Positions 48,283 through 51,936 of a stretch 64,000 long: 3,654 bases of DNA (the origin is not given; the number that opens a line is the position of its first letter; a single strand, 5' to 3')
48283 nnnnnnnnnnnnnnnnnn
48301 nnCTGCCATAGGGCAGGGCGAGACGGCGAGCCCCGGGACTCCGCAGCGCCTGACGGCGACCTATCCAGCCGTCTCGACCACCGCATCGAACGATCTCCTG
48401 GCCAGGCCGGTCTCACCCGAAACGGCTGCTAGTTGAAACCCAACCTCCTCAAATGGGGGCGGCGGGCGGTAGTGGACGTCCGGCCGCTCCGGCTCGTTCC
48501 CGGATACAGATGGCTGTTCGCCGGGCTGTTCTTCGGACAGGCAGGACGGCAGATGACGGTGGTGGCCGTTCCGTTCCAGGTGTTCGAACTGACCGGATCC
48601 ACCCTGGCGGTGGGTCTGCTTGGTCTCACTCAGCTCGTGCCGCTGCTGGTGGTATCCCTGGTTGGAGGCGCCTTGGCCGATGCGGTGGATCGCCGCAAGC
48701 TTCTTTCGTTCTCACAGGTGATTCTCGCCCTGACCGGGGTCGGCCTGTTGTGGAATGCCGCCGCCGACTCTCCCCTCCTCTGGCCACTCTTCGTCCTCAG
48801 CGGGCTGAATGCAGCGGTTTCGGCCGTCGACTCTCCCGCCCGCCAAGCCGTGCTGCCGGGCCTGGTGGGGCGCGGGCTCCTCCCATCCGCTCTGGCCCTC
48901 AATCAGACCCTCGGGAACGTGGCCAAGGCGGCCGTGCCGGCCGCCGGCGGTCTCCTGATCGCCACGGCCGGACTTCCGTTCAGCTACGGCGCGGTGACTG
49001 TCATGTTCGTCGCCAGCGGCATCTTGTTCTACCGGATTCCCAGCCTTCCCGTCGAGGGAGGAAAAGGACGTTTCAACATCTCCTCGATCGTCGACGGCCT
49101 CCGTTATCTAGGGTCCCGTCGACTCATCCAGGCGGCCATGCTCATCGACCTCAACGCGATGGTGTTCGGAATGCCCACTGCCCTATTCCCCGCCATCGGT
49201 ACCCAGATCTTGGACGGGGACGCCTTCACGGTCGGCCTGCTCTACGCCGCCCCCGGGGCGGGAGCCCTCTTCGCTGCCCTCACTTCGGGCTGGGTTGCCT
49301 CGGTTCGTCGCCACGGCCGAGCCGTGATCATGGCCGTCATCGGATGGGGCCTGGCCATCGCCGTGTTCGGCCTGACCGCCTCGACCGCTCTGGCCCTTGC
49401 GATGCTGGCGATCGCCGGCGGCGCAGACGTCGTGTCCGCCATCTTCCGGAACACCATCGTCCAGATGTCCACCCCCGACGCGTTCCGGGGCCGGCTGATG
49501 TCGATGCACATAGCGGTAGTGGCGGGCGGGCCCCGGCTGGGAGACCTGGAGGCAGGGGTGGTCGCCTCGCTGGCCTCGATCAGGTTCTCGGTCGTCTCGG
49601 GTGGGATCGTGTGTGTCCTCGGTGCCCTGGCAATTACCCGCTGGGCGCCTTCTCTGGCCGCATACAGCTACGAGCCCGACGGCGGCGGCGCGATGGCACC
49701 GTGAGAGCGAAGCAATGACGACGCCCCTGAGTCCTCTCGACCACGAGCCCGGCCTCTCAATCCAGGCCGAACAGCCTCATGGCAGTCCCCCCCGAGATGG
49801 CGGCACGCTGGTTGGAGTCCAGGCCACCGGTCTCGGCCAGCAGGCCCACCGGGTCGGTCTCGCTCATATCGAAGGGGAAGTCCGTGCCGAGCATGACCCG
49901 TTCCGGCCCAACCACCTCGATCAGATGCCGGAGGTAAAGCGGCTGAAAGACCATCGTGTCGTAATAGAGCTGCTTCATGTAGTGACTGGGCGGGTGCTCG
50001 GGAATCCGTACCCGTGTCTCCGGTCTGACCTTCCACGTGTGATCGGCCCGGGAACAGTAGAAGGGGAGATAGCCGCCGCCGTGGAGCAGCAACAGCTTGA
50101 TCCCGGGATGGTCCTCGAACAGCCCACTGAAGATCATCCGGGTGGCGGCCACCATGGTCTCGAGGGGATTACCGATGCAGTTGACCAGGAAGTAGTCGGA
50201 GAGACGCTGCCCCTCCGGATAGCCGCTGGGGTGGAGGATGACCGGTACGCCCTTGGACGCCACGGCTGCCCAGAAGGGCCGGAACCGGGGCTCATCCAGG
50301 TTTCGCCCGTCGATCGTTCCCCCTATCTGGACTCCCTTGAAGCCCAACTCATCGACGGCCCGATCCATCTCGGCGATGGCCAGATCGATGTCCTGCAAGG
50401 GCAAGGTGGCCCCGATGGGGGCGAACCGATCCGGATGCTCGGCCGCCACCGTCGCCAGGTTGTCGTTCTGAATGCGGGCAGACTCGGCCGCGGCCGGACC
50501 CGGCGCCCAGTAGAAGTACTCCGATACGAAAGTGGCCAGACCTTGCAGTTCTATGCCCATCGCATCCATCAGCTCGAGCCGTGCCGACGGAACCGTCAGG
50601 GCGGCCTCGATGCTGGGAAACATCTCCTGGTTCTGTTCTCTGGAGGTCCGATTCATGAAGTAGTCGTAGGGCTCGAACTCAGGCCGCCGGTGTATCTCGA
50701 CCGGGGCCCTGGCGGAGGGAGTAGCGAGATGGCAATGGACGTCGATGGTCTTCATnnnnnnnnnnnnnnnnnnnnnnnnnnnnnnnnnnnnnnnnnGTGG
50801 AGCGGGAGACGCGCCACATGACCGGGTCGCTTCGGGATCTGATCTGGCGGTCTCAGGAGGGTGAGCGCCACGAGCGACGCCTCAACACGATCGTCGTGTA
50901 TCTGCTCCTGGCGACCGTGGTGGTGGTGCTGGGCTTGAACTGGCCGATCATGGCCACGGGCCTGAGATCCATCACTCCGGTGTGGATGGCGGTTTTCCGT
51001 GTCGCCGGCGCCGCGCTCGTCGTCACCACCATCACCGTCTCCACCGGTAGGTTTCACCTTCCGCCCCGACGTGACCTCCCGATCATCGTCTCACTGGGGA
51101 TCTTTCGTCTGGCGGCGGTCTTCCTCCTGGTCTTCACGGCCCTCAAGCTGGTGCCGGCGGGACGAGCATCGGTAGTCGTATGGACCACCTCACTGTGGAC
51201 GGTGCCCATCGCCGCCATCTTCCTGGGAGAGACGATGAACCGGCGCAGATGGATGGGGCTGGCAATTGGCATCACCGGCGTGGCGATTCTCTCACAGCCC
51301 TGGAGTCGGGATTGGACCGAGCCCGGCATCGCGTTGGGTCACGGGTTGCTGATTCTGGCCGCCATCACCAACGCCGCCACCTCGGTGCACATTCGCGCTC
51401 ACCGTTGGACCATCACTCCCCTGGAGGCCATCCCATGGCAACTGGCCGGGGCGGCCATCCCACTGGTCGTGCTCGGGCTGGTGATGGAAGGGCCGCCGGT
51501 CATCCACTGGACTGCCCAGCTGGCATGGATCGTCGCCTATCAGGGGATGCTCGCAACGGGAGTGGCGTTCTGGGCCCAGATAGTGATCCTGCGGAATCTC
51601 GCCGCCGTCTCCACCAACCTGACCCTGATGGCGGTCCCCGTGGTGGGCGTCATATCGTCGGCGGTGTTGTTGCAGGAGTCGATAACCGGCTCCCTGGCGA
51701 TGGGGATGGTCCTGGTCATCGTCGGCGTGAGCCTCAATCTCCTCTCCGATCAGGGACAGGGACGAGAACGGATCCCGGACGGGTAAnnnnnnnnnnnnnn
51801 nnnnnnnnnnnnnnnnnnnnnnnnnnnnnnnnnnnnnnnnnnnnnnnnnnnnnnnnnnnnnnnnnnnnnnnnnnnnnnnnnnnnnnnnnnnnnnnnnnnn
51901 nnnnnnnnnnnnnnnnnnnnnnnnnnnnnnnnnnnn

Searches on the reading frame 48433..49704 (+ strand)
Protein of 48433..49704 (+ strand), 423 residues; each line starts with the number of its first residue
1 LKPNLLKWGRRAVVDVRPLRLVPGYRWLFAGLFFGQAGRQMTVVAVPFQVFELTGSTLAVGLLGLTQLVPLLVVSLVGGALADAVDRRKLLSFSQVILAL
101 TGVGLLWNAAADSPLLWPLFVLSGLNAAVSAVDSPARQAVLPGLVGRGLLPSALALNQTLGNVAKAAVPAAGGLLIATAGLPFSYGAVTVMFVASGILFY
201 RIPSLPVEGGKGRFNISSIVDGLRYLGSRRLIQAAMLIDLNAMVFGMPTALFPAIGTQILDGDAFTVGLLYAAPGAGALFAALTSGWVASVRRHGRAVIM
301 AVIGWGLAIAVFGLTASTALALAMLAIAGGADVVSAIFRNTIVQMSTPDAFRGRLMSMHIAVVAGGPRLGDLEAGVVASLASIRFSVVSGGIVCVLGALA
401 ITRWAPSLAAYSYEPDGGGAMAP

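Call 62: search_protein_families(library=pfam, proteins=[window:48433-49704:+], max_evalue=0.00001)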
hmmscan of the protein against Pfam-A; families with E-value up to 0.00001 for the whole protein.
window:48433-49704:+ (423 aa): 2 families
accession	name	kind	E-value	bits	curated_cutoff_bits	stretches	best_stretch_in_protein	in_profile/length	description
PF05977.19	MFS_3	-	1.6e-39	136.2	27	1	24-403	11-392/524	Transmembrane secretion effector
PF07690.21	MFS_1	-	1.8e-23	83.5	33.4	2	28-329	1-305/347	Major Facilitator Superfamily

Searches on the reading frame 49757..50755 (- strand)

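Call 62: search_protein_families(library=pfam, proteins=[window:49757-50755:-], max_evalue=0.00001)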
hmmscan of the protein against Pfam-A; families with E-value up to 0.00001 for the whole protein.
window:49757-50755:- (332 aa): 1 family
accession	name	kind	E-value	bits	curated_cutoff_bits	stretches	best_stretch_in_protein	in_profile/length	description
PF04909.20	Amidohydro_2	-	6.4e-41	141.4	26.4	1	4-331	1-289/289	Amidohydrolase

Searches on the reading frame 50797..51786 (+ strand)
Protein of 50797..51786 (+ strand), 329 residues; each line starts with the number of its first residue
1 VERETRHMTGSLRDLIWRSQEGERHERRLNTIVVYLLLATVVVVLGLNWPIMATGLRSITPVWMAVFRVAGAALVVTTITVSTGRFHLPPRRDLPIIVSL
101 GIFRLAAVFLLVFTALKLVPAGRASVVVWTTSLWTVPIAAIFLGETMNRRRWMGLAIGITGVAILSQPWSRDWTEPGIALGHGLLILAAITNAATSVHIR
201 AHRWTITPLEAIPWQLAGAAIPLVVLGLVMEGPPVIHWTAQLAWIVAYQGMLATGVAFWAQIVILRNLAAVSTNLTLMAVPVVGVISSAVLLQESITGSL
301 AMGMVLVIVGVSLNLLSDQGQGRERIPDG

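Call 62: search_protein_families(library=pfam, proteins=[window:50797-51786:+], max_evalue=0.00001)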
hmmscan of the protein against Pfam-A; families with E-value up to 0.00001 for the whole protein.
window:50797-51786:+ (329 aa): 1 family
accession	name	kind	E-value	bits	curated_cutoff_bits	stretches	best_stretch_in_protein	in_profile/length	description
PF00892.27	EamA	-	3.6e-28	99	28.2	2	35-166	4-134/135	EamA-like transporter family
